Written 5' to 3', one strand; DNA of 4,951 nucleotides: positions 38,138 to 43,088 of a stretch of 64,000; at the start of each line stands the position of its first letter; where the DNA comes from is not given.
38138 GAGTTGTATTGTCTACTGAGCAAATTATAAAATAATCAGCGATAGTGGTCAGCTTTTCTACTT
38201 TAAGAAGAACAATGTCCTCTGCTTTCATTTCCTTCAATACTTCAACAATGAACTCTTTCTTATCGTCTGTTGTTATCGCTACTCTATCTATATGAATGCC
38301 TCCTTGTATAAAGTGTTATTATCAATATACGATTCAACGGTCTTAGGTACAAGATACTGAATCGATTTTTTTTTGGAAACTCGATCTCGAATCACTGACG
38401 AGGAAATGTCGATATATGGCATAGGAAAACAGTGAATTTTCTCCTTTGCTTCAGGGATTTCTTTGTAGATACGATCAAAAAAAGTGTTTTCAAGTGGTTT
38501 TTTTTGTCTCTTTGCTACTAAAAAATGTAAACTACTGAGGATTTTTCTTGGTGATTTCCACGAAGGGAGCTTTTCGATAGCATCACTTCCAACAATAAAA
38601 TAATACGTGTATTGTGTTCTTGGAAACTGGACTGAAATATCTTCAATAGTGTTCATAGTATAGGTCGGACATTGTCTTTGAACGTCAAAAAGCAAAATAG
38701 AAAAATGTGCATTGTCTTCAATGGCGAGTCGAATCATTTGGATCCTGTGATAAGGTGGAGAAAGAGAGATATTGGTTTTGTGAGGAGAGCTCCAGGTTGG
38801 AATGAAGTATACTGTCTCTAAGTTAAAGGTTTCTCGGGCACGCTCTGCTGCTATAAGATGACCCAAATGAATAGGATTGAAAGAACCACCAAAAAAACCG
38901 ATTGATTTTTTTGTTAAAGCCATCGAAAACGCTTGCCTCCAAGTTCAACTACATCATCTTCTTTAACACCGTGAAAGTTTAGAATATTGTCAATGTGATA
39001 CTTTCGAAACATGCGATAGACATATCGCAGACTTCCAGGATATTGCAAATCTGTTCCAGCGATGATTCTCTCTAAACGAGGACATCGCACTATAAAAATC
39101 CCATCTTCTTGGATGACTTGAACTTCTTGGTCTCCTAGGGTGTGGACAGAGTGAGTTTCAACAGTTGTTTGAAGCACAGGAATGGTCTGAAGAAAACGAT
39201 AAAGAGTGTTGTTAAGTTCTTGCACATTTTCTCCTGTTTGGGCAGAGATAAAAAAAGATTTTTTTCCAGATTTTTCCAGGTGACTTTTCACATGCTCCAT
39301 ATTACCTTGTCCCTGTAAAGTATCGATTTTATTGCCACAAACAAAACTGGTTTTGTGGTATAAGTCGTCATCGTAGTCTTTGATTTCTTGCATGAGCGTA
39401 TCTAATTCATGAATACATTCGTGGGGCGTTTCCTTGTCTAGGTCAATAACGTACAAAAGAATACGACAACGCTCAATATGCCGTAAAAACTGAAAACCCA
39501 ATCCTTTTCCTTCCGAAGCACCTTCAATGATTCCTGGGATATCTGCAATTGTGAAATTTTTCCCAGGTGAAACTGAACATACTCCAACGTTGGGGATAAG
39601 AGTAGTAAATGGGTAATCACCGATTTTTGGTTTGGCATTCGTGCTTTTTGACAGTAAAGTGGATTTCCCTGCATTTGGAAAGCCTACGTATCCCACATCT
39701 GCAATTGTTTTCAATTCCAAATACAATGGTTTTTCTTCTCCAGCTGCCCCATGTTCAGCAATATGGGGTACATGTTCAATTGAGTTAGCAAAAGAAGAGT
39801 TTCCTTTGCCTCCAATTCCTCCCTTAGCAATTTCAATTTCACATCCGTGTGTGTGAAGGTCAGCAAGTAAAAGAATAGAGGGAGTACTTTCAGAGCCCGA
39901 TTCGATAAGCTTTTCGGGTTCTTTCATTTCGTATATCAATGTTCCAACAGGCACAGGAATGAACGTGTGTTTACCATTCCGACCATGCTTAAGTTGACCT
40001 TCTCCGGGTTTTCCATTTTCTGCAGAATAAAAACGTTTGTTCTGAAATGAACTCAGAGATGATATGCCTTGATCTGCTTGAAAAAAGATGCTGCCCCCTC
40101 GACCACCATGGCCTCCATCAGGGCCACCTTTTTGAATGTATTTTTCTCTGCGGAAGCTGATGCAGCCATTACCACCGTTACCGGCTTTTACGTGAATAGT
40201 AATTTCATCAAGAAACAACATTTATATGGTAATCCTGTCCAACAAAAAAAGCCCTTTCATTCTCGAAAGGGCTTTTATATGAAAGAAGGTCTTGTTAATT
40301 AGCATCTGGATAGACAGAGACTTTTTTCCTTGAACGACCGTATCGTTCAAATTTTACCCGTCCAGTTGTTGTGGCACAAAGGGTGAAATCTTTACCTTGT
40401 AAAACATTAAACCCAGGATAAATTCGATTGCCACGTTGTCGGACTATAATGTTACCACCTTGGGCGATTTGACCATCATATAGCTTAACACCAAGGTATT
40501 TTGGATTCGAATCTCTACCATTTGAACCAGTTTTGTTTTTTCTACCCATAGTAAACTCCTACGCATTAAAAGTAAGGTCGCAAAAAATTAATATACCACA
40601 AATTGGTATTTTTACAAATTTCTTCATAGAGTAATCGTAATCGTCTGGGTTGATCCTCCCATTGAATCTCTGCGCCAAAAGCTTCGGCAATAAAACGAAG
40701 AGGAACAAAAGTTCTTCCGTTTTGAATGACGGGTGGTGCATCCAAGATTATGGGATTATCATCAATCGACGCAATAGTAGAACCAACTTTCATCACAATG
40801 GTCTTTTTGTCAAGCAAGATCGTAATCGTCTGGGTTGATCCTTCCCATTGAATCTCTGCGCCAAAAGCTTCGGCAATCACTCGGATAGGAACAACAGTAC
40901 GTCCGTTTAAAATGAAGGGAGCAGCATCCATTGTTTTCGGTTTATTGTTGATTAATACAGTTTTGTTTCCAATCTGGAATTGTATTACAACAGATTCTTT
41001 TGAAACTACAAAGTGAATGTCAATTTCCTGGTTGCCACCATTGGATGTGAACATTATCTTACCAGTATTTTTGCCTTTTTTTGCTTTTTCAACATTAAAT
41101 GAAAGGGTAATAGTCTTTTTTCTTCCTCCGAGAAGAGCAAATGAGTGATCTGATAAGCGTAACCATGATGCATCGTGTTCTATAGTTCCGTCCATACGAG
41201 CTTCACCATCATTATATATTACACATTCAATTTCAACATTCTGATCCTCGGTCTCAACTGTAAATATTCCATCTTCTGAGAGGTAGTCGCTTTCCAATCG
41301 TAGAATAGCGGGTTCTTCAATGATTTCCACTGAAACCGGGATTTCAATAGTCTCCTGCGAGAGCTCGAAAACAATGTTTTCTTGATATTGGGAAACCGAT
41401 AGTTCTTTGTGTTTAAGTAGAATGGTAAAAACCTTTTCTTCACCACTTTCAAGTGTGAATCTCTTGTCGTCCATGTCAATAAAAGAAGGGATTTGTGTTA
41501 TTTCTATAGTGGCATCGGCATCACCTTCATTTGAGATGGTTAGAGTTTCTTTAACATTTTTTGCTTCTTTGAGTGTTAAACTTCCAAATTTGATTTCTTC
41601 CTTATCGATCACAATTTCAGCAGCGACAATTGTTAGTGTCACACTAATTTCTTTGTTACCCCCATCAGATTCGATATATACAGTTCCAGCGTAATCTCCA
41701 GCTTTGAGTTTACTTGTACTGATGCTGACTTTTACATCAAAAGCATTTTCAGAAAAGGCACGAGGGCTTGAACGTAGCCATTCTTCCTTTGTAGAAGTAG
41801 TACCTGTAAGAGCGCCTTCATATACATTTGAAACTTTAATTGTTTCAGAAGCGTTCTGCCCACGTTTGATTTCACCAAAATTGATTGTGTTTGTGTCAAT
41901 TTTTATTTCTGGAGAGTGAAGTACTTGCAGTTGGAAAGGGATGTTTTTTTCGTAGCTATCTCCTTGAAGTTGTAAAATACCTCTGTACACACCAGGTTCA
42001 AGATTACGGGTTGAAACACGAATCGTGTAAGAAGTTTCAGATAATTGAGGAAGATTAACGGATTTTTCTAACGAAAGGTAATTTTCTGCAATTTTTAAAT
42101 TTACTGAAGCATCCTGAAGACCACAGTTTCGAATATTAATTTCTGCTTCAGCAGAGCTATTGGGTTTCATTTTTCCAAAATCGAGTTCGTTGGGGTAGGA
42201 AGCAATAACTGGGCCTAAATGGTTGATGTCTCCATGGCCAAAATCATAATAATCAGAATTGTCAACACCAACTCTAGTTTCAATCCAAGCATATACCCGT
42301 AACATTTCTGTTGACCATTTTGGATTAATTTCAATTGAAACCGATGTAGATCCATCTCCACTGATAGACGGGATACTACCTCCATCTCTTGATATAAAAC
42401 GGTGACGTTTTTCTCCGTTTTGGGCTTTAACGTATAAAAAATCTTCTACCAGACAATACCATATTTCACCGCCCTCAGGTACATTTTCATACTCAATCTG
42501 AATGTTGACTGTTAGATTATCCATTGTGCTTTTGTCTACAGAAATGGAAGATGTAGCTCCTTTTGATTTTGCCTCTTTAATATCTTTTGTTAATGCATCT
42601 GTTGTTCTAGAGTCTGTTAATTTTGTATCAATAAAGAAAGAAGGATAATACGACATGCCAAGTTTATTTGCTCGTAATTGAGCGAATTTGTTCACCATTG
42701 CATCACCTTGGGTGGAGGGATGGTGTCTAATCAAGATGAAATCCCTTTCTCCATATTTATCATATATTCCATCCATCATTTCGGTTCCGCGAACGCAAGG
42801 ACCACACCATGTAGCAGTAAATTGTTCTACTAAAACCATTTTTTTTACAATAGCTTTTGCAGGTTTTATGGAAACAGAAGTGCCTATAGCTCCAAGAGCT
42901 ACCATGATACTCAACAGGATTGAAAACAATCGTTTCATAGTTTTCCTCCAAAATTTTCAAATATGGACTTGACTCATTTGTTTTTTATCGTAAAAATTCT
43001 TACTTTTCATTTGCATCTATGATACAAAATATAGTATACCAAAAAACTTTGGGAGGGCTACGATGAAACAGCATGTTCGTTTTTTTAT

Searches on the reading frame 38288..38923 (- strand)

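Call 40: search_protein_families(library=pfam, proteins=[window:38288-38923:-])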
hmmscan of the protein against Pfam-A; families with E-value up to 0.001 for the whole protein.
window:38288-38923:- (211 aa): 1 family
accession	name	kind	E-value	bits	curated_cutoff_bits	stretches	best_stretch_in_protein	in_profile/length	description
PF01467.32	CTP_transf_like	-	4.5e-22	79.1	21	1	10-181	1-133/133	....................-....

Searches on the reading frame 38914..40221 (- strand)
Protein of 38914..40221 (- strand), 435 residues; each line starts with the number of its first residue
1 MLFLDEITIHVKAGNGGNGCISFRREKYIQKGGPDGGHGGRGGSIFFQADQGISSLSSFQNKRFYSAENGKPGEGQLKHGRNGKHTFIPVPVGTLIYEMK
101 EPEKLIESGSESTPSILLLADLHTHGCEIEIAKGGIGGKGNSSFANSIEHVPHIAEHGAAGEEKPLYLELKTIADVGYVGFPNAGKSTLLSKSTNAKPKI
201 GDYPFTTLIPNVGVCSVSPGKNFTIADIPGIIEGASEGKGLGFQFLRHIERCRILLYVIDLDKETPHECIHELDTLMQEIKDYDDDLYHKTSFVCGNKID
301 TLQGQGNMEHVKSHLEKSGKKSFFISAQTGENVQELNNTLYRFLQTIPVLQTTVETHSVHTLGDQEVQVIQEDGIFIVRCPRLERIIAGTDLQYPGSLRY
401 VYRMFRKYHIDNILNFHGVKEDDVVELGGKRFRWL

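Call 40: search_protein_families(library=pfam, proteins=[window:38914-40221:-])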
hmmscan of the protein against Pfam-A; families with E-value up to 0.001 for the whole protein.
window:38914-40221:- (435 aa): 4 families
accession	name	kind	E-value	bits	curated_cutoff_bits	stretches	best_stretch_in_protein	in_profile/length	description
PF01018.28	GTP1_OBG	-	5.4e-51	172.7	27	1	5-172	2-155/155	GTP1/OBG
PF01926.29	MMR_HSR1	-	3.3e-23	82.4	21.9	1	176-294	2-109/113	50S ribosome-binding GTPase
PF09269.16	DUF1967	-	1.6e-12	47.7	27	1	370-434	4-70/70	Domain of unknown function (DUF1967)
PF02421.24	FeoB_N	-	1.7e-08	34.6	27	1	176-261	3-88/156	Ferrous iron transport protein B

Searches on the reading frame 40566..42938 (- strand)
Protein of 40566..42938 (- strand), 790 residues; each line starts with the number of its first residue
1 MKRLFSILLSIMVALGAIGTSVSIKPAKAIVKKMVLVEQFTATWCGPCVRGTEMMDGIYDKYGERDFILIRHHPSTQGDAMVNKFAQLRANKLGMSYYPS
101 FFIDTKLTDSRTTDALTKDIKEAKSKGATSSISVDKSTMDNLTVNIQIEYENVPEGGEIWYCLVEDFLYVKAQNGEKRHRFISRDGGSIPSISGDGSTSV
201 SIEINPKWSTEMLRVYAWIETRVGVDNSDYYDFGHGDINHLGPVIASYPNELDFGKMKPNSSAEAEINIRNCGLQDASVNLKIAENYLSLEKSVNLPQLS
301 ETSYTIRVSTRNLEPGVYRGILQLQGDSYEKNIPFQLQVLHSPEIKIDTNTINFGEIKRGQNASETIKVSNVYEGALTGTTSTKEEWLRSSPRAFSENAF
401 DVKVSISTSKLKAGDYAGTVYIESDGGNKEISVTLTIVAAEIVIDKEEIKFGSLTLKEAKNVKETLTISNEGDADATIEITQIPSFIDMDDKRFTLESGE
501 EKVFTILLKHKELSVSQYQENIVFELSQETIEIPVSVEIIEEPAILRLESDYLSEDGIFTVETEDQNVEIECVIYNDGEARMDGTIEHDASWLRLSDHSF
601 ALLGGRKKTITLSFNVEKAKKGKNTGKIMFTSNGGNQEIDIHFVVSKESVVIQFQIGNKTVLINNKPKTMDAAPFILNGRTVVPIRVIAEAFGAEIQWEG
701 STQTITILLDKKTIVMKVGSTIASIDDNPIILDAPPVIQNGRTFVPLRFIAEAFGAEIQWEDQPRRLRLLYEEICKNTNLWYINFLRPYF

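Call 40: search_protein_families(library=pfam, proteins=[window:40566-42938:-])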
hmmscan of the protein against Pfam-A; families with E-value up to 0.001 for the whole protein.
window:40566-42938:- (790 aa): 13 families
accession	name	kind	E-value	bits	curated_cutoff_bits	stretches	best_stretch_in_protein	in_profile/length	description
PF07833.16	Cu_amine_oxidN1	-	1.1e-52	177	24.2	2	671-766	10-105/108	Copper amine oxidase N-terminal domain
PF22544.2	HYDIN_VesB_CFA65-like_Ig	-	2.3e-13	50.6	25.5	0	247-284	4-43/100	HYDIN/CFA65/VesB-like, Ig-like domain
PF18984.5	DUF5717_N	-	4.4e-11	41.8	25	2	341-450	16-125/875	Family of unknown function (DUF5717)N-terminal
PF15780.11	ASH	-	1e-08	35.6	27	0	448-510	13-76/98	Abnormal spindle-like microcephaly-assoc'd, ASPM-SPD-2-Hydin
PF19190.6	BACON_2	-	1.4e-07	31.8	25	0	345-426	2-85/94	Viral BACON domain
PF22073.2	Cep192_D4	-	2.3e-07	31.4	35.5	0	243-287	2-46/112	Cep192 domain 4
PF11551.14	Omp28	-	7.2e-06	26.4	34.9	1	91-175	6-93/171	Outer membrane protein Omp28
PF06764.17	DUF1223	-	8.6e-06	26.4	30.7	1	89-217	63-199/202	Protein of unknown function (DUF1223)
PF22076.2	Cep192_D6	-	3.6e-05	24.3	35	0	356-435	15-100/101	Cep192 domain 6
PF07610.17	DUF1573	-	6.4e-05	23.3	26.1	0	443-480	2-38/98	Protein of unknown function (DUF1573)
PF21577.3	PG_0320-like_C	-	0.00012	22.7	27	0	466-503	25-62/106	PG_0320-like, C-terminal domain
PF21310.3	OCRL-like_ASH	-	0.00017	22.2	27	0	444-479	1-34/109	Inositol polyphosphate 5-phosphatase OCRL-like, ASH domain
PF11797.14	WxLIP_HBD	-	0.00025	21.4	28.9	0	399-441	90-132/138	WxL Interacting Protein, host binding domain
